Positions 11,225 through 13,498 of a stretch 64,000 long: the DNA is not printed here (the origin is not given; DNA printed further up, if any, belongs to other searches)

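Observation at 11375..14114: Single-polypeptide fusion of an LLM-class flavin/F420 oxidoreductase with a MenA/UbiA prenyltransferase, next to MenG/UbiE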

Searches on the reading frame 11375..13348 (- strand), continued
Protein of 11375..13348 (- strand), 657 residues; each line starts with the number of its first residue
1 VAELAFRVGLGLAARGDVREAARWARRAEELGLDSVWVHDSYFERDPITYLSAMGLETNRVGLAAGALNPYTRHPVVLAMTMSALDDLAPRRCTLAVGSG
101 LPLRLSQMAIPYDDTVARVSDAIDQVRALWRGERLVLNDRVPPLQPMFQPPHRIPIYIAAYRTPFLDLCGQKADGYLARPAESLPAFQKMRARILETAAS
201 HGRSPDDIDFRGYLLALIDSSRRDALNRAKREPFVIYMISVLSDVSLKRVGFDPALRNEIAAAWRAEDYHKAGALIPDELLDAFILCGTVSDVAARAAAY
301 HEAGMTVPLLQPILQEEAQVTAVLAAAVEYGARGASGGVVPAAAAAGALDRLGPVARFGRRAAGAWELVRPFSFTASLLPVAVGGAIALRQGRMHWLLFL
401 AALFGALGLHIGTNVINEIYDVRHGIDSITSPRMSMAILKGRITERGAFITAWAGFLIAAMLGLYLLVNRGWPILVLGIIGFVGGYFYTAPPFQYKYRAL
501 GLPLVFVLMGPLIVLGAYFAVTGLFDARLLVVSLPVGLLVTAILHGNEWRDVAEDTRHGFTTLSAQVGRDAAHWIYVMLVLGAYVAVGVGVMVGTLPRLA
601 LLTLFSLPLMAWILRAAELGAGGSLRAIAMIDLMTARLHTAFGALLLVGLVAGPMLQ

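Call 37: find_encoding_contigs(protein=P0286, flank=8000, max_places=2)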
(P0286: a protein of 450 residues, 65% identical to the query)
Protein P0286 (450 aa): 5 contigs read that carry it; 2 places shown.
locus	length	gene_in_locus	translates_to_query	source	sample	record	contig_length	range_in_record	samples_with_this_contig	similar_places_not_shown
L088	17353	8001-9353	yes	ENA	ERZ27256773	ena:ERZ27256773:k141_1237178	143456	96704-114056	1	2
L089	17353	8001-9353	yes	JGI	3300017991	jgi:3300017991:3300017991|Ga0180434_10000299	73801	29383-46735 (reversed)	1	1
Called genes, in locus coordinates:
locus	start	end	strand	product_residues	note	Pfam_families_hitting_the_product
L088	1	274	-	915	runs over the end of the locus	PF02129:Peptidase_S15, PF08530:PepX_C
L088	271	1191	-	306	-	PF07853:DUF1648 (weak)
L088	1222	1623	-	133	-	PF00392:GntR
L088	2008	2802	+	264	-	PF24247:DUF7450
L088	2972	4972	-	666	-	PF01663:Phosphodiest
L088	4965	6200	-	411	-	PF07690:MFS_1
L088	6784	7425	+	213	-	-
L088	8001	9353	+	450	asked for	PF01243:PNPOx_N (weak), PF01040:UbiA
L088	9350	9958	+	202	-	PF02517:Rce1-like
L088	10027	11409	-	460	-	PF00375:SDF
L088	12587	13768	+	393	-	PF00158:Sigma54_activat, PF14532:Sigma54_activ_2, PF07728:AAA_5 (weak), PF25601:AAA_lid_14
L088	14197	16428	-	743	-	PF19313:DUF5916 (faint)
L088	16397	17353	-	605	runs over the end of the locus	PF00664:ABC_membrane, PF00005:ABC_tran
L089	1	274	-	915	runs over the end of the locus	PF02129:Peptidase_S15, PF08530:PepX_C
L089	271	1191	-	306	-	PF07853:DUF1648 (weak)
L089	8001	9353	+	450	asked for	PF01243:PNPOx_N (weak), PF01040:UbiA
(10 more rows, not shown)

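Call 40: find_encoding_contigs(protein=P0324, flank=6000, max_places=1)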
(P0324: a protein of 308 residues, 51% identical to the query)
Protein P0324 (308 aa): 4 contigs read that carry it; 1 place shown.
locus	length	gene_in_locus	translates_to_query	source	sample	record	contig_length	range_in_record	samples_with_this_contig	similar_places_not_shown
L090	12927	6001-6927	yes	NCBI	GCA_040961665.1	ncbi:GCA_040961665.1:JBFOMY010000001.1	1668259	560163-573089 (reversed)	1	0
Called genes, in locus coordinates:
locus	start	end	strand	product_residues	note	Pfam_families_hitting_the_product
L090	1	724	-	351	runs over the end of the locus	PF12889:DUF3829 (weak)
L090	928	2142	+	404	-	PF00108:Thiolase_N, PF02803:Thiolase_C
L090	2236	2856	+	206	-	PF01066:CDP-OH_P_transf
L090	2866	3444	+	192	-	PF04608:PgpA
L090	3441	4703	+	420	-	PF00994:MoCF_biosynth, PF18146:CinA_KH, PF02464:CinA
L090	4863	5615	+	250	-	PF02463:SMC_N (faint), PF00005:ABC_tran, PF13304:AAA_21 (faint)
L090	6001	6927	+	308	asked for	PF01040:UbiA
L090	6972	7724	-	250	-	-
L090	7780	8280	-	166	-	PF08282:Hydrolase_3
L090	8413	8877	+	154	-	PF00542:Ribosomal_L12 (weak)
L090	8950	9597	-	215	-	PF00730:HhH-GPD, PF00633:HHH, PF10576:EndIII_4Fe-2S (weak)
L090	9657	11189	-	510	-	-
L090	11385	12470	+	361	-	PF14870:PSII_BNR (faint)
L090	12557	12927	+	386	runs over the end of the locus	PF14870:PSII_BNR (faint), PF18962:Por_Secre_tail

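Call 41: find_encoding_contigs(protein=P0305, flank=6000, max_places=1)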
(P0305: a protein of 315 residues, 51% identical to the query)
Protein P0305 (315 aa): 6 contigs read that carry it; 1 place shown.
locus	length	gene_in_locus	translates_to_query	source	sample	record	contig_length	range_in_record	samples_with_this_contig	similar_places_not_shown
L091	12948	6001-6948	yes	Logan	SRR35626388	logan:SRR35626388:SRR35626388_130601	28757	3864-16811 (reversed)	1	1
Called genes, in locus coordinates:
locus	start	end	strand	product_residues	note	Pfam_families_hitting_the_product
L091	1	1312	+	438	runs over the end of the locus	PF25917:BSH_RND, PF25973:BSH_CzcB, PF25881:HH_YBHG (weak), PF25885:HH_EMRA (weak), PF25876:HH_MFP_RND, PF25954:Beta-barrel_RND_2, PF25990:Beta-barrel_YknX, PF26002:Beta-barrel_AprE (weak), +2 more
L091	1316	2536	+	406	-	PF12704:MacB_PCD, PF02687:FtsX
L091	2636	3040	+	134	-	PF00072:Response_reg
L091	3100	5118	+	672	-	PF00270:DEAD (faint), PF04851:ResIII, PF17757:UvrB_inter, PF27431:UvrB_3rd, PF00271:Helicase_C, PF12344:UvrB, PF02151:UVR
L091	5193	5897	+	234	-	PF18912:DZR_2 (weak), PF00156:Pribosyltran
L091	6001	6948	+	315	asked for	PF01040:UbiA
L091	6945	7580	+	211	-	PF02517:Rce1-like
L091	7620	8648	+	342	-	PF08240:ADH_N, PF00107:ADH_zinc_N, PF13602:ADH_zinc_N_2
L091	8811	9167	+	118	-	PF06348:DUF1059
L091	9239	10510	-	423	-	PF08448:PAS_4 (weak), PF13426:PAS_9, PF01040:UbiA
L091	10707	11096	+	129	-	PF13291:ACT_4 (faint), PF19571:ACT_8 (weak), PF01842:ACT (weak), PF22629:ACT_AHAS_ss (faint)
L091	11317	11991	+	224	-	-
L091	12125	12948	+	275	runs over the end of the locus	PF01619:Pro_dh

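Call 44: find_encoding_contigs(protein=P0121, flank=10000, max_places=3)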
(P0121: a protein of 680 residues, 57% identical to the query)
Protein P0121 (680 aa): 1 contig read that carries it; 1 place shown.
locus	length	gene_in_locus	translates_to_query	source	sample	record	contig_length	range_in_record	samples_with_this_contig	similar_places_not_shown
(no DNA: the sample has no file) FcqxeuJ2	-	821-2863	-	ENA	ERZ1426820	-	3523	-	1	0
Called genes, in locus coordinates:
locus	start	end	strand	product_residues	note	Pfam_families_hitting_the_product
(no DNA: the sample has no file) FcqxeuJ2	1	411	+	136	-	?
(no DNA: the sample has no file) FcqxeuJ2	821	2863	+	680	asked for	PF00296:Bac_luciferase, PF01040:UbiA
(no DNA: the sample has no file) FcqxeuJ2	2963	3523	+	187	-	?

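Call 46: predict_structure(alignment_id=A1)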
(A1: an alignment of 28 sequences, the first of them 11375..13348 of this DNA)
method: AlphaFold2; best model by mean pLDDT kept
length: 657 residues; sequences in the alignment: 28
mean_pLDDT: 59.8   pTM: 0.49
mean pLDDT of the five models: 59.8, 59.7, 58.2, 57.4, 54.5
residues with pLDDT >= 90: 19; 70-90: 235; 50-70: 138; < 50: 265
segments of 3 or more residues with pLDDT < 50: 1-6, 41-45, 65-93, 95-174, 334-357, 371-373, 424-432, 489-501, 546-572, 588-595, 597-647, 649-657
pLDDT, mean of each block of 10 residues (from residue 1): 51 70 83 70 52 68 47 37 45 43 28 37 43 33 28 31 37 49 76 75 70 83 87 74 71 86 71 88 89 89 82 80 85 42 31 44 59 59 76 85 83 69 47 53 67 84 89 81 58 41 61 81 80 69 50 34 41 51 51 47 42 38 35 42 49 43
secondary structure, 60 per line:
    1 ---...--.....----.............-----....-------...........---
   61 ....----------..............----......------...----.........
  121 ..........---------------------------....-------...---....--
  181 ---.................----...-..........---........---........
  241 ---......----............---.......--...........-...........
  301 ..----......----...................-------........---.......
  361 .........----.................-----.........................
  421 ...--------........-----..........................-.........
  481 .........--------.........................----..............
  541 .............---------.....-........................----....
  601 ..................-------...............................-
elements in order (helices of 4 or more, strands of 3 or more residues): E9-13 H18-30 E36-39 H47-57 E61-64 H75-88 E93-98 H112-130 E158-161 E175-178 H184-200 E209-218 H222-229 H233-240 H244-249 H254-265 H269-275 H278-284 E285-288 H290-302 E307-312 H317-335 H343-350 H354-369 H374-390 H396-423 H432-439 H445-470 H472-489 H498-522 H527-553 H563-567 H569-592 H597-618 H626-656

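Call 47: search_protein_families(library=pfam, proteins=[L030:6305-7477:-, L030:10592-10933:+, L030:11636-13057:-, L030:5620-6246:+, L060:5578-7749:-, L060:10735-13035:+, L068:6715-7503:+, L068:7519-8001:+, L068:11139-12851:+, L046:6921-7763:-], max_evalue=0.001)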
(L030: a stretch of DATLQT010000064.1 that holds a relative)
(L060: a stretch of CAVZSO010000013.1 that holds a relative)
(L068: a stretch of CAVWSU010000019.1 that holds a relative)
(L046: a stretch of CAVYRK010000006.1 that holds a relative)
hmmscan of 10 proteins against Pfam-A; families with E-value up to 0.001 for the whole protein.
L030:6305-7477:- (390 aa): 0 families

L030:10592-10933:+ (113 aa): 0 families

L030:11636-13057:- (473 aa): 3 families
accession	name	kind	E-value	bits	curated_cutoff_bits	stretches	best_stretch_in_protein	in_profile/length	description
PF00108.29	Thiolase_N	-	5.4e-83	278.8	26.4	1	78-341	1-258/260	Thiolase, N-terminal domain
PF02803.24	Thiolase_C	-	4.7e-47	159.1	27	1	351-470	2-121/123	Thiolase, C-terminal domain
PF22691.2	Thiolase_C_1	-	7e-05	23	28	0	376-412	23-59/144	Thiolase C-terminal domain-like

L030:5620-6246:+ (208 aa): 2 families
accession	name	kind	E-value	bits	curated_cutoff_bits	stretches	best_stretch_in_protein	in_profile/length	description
PF00440.29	TetR_N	-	7.7e-13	48.5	24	1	22-67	1-46/47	Bacterial regulatory proteins, tetR family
PF17940.6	TetR_C_31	-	0.00089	19.8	27.4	0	109-155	21-67/107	Tetracyclin repressor-like, C-terminal domain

L060:5578-7749:- (723 aa): 1 family
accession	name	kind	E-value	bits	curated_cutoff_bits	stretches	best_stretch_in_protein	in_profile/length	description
PF09992.14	NAGPA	-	1.3e-34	120.3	25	1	236-394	22-169/169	Phosphodiester glycosidase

L060:10735-13035:+ (766 aa): 6 families
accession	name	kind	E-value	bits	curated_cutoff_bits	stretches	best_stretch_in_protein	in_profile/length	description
PF00664.28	ABC_membrane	-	3.4e-40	138.9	28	1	204-473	2-273/274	ABC transporter transmembrane region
PF00005.33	ABC_tran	-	2.1e-27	96.8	25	1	539-687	1-136/137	ABC transporter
PF01047.28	MarR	-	3e-11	43.5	24.6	1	52-110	1-59/59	MarR family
PF12802.13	MarR_2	-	5.2e-10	39.8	27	1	52-108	3-60/61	MarR family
PF02463.25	SMC_N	-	1.9e-06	27.9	40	0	579-729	110-210/220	RecF/RecN/SMC N terminal domain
PF13412.12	HTH_24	-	0.00099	19.1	21.9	0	56-99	5-48/48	Winged helix-turn-helix DNA-binding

L068:6715-7503:+ (262 aa): 0 families

L068:7519-8001:+ (160 aa): 0 families

L068:11139-12851:+ (570 aa): 1 family
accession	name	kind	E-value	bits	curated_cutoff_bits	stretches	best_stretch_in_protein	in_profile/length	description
PF01268.25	FTHFS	-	5.7e-247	820.8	27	1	3-570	2-556/556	Formate--tetrahydrofolate ligase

L046:6921-7763:- (280 aa): 0 families
